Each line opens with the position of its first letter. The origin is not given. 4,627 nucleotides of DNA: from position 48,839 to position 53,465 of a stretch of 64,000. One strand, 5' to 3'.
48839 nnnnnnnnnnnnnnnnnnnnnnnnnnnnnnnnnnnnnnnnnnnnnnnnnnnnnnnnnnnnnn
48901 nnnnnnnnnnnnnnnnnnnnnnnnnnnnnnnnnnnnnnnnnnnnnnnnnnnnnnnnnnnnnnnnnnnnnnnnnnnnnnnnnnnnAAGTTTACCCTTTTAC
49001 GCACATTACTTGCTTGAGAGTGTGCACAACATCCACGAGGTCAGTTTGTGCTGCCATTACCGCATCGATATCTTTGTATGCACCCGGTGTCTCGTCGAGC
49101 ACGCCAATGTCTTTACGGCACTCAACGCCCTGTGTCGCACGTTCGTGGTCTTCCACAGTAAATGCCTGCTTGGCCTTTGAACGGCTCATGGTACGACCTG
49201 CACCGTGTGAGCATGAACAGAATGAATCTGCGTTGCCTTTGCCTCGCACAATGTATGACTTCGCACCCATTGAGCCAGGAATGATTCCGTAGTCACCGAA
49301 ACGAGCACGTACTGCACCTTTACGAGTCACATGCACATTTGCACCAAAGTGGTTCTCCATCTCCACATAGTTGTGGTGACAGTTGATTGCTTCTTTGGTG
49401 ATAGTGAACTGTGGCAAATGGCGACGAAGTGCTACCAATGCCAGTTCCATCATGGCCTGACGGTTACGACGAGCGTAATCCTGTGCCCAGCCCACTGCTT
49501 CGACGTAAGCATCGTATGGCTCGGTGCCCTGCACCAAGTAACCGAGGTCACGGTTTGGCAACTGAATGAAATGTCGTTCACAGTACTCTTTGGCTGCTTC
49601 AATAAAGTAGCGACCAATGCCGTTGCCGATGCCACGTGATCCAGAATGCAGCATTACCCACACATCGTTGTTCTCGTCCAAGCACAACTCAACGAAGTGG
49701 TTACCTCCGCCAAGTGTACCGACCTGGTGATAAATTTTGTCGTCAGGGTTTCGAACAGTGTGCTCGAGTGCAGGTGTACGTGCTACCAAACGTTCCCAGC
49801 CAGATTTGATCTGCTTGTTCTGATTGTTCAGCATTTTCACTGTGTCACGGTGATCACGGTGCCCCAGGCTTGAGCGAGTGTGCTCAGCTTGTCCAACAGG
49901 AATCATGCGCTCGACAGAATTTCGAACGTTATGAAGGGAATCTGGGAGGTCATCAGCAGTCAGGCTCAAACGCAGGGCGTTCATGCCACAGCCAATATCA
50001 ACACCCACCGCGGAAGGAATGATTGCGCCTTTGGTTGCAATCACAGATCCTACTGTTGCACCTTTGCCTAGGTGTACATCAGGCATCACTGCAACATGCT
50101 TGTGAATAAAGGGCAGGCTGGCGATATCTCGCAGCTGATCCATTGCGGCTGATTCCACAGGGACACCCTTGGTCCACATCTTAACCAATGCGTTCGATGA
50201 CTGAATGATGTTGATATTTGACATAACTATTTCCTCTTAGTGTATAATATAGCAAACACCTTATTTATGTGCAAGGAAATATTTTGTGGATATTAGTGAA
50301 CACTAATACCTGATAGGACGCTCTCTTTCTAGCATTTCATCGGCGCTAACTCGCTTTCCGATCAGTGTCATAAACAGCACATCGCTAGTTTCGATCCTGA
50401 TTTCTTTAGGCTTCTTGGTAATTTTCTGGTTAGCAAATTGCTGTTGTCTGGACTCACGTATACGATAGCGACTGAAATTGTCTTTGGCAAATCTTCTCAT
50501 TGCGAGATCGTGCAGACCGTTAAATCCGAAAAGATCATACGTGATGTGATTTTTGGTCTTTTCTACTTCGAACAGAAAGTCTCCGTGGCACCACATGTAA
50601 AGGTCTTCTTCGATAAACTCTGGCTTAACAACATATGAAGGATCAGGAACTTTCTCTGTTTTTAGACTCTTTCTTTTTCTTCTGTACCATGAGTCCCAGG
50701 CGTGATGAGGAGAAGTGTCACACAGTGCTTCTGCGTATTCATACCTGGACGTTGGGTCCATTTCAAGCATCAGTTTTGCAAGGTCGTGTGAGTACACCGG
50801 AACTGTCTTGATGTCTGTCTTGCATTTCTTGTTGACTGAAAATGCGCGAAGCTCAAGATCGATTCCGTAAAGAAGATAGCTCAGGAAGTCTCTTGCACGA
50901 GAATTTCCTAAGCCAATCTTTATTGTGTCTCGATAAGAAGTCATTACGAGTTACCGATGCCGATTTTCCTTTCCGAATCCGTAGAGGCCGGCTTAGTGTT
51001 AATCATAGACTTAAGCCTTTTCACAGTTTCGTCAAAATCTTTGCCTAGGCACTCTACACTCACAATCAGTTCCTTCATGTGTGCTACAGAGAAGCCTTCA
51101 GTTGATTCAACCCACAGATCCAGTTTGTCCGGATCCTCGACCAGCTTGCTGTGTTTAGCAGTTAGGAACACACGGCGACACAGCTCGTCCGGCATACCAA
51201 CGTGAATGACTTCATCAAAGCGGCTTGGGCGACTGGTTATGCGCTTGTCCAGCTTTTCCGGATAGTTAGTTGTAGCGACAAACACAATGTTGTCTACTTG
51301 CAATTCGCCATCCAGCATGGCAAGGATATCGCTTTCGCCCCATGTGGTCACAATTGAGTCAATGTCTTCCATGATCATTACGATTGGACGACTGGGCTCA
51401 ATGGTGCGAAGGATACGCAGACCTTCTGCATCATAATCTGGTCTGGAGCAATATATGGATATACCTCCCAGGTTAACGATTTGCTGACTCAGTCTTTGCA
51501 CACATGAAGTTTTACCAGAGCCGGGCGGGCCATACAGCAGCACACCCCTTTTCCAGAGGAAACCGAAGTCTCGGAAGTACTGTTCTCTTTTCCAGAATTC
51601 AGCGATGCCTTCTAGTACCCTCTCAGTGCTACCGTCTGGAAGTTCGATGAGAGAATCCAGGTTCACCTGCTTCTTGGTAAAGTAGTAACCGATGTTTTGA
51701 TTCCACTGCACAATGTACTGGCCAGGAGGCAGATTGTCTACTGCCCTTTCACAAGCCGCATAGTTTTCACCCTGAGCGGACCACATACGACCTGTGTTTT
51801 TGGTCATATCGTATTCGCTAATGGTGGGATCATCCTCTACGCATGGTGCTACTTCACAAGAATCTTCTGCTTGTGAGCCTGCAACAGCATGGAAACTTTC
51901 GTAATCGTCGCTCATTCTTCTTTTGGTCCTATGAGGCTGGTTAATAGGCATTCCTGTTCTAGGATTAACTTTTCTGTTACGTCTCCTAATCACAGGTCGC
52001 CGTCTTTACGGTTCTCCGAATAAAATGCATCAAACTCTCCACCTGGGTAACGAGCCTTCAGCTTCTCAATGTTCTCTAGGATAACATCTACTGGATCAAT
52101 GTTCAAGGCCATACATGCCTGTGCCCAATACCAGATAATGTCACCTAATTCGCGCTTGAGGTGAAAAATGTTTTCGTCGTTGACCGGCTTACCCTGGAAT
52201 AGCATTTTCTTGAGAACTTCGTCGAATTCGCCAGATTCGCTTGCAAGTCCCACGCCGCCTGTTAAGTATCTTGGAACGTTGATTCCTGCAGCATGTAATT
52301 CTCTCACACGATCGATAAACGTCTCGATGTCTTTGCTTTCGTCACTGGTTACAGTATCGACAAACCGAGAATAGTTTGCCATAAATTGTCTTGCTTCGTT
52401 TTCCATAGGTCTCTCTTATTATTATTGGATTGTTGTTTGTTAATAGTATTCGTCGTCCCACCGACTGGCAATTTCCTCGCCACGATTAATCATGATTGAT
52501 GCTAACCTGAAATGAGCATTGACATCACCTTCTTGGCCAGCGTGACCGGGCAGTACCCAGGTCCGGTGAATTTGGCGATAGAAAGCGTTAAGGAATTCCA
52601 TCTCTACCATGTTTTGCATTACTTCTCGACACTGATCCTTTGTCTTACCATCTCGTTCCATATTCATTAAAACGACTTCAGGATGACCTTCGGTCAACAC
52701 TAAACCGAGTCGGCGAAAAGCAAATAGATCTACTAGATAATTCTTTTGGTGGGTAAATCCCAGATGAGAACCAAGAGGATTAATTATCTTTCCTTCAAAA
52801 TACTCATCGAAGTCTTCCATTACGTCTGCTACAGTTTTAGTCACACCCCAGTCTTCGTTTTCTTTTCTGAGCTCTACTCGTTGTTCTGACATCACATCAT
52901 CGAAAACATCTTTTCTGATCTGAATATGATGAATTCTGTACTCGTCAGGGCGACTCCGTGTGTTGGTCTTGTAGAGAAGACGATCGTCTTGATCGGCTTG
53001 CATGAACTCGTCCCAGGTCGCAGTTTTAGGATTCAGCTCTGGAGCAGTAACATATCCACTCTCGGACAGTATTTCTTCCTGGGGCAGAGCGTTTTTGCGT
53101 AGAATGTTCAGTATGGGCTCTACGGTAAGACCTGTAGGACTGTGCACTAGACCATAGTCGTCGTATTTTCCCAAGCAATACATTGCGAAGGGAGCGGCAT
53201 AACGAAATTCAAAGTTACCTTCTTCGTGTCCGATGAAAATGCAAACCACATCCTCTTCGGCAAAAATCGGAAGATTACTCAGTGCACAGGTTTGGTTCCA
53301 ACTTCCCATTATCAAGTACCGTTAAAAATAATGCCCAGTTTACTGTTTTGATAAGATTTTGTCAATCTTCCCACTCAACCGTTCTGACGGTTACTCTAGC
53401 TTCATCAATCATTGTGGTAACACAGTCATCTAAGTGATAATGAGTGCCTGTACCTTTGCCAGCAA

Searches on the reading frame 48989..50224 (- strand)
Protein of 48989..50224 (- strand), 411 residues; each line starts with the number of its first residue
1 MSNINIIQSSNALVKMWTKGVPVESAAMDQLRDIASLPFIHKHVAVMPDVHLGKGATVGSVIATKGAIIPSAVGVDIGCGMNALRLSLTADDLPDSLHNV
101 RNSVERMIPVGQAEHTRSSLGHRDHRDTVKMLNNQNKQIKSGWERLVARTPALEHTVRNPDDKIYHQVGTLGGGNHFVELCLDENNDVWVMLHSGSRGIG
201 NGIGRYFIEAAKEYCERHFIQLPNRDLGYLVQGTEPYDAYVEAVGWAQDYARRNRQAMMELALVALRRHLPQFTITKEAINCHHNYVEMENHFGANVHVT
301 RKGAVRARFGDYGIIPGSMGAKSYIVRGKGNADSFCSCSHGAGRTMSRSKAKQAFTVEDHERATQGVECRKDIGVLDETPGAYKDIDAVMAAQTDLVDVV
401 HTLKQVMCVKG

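Call 76: search_protein_families(library=phrogs, proteins=[window:48989-50224:-], max_evalue=0.00001)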
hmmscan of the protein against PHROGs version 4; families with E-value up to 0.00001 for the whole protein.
window:48989-50224:- (411 aa): 2 families
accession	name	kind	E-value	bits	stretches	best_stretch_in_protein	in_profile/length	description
phrog_1075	-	DNA, RNA and nucleotide metabolism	1.8e-147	493.2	1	6-411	58-441/459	tRNA splicing ligase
phrog_32430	-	DNA, RNA and nucleotide metabolism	3.8e-60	202.6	1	285-411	11-138/139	tRNA splicing ligase RtcB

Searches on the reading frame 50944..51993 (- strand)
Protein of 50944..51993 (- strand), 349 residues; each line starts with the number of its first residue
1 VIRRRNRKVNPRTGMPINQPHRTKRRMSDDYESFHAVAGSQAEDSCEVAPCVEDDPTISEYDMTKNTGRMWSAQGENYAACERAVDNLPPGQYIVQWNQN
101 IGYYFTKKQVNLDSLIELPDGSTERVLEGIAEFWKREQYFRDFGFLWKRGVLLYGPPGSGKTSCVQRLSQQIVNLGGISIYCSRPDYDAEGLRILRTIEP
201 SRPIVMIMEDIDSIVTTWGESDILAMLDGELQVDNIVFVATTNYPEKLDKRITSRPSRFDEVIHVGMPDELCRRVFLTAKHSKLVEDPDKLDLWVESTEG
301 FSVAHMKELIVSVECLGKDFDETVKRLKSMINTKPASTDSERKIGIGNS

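Call 76: search_protein_families(library=phrogs, proteins=[window:50944-51993:-], max_evalue=0.00001)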
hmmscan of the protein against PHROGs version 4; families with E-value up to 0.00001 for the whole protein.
window:50944-51993:- (349 aa): 8 families
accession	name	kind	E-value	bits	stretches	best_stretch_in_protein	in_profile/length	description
phrog_7485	-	unknown function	2.3e-20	73.9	1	107-269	187-363/430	-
phrog_3757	-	unknown function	1.2e-14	55.5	1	121-171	99-149/367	-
phrog_2376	-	other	2.6e-12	47.8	1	79-327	11-252/363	ATPase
phrog_10440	-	unknown function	6.8e-12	45.6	1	148-272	232-358/483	-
phrog_30773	-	unknown function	4.3e-10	39.5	1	223-310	290-377/666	-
phrog_10401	-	other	8.1e-07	29.1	0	194-286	511-605/667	ATPase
phrog_8638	-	unknown function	1.8e-06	27.9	0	235-326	407-500/568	-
phrog_168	-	DNA, RNA and nucleotide metabolism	2.4e-06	28.5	1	151-285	45-183/314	clamp loader of DNA polymerase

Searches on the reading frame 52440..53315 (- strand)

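Call 76: search_protein_families(library=phrogs, proteins=[window:52440-53315:-], max_evalue=0.00001)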
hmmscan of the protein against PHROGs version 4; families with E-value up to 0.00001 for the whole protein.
window:52440-53315:- (291 aa): 1 family
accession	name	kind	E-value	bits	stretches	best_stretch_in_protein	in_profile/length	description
phrog_5960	-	unknown function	4.4e-06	27.4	1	3-169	1-185/406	-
